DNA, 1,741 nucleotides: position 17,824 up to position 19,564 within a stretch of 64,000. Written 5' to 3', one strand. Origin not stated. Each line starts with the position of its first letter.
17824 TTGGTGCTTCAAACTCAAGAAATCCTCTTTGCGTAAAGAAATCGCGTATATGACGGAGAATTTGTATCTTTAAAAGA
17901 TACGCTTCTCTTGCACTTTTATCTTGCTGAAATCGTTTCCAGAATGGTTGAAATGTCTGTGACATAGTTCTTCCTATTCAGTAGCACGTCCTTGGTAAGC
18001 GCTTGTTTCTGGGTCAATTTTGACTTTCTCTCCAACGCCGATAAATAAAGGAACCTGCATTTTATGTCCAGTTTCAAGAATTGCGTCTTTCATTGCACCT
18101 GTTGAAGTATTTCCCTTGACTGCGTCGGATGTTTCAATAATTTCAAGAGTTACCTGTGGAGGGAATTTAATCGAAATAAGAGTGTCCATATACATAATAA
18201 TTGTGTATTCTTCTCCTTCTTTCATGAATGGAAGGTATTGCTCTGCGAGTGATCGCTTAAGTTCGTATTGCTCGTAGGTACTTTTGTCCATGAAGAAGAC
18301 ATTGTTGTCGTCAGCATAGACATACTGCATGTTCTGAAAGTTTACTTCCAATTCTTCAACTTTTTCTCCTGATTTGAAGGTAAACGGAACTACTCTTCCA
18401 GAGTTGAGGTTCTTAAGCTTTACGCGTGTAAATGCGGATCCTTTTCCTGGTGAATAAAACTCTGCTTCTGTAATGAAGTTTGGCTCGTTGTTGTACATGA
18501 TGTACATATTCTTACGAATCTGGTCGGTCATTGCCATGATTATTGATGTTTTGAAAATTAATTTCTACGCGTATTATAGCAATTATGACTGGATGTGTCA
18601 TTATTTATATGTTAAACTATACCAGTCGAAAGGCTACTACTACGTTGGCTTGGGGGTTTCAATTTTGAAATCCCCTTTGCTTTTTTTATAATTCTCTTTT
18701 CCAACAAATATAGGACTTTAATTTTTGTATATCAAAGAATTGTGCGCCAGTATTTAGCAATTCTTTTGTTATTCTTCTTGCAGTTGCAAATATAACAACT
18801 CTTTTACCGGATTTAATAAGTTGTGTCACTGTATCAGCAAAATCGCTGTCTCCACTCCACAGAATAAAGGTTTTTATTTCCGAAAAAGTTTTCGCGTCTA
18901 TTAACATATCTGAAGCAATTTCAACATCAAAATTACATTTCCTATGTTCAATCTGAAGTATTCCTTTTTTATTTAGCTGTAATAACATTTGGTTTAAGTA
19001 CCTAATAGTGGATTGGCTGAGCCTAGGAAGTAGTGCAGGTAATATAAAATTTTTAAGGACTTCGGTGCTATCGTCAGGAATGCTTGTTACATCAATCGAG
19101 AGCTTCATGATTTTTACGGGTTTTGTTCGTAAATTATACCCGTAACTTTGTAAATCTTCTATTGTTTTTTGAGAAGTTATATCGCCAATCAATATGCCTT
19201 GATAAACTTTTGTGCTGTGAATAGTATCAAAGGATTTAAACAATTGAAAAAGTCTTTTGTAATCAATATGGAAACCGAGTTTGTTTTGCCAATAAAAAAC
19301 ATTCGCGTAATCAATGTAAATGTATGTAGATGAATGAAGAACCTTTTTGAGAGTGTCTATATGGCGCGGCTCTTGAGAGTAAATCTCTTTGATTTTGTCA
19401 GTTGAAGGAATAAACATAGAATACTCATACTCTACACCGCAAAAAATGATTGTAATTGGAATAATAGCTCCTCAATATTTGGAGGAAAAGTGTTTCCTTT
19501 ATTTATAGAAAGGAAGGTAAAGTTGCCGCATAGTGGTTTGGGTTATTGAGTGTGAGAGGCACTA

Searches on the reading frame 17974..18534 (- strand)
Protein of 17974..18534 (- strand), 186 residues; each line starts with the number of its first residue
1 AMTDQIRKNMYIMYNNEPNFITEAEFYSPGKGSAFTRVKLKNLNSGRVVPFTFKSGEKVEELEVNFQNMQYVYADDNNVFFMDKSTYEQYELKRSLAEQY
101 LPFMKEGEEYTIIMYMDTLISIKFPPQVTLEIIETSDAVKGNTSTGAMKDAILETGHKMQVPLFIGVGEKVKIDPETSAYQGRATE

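Call 108: search_protein_families(library=pfam, proteins=[window:17974-18534:-], max_evalue=0.001)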
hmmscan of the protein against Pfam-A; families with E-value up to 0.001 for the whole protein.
window:17974-18534:- (186 aa): 3 families
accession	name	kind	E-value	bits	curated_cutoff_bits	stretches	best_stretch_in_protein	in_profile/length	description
PF09285.17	Elong-fact-P_C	-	2.1e-21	75.8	25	1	128-183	1-56/56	Elongation factor P, C-terminal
PF08207.18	EFP_N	-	2.2e-19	69.7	23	1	4-59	3-58/58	Elongation factor P (EF-P) KOW-like domain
PF01132.26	EFP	-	3.2e-14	53.1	27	1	68-119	2-53/54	Elongation factor P (EF-P) OB domain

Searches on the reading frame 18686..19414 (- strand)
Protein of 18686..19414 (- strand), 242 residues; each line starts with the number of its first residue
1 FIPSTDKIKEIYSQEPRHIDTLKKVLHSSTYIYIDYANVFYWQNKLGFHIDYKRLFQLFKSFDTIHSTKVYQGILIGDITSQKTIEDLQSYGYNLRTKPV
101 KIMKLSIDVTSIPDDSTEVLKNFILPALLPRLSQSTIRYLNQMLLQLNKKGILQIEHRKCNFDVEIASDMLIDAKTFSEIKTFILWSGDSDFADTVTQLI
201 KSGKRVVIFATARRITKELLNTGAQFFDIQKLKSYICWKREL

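Call 108: search_protein_families(library=pfam, proteins=[window:18686-19414:-], max_evalue=0.001)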
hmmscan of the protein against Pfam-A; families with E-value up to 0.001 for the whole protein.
window:18686-19414:- (242 aa): 1 family
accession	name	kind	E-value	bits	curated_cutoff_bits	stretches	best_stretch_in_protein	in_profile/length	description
PF01936.24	NYN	-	2.7e-19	70.6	24.2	2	148-229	56-144/145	NYN domain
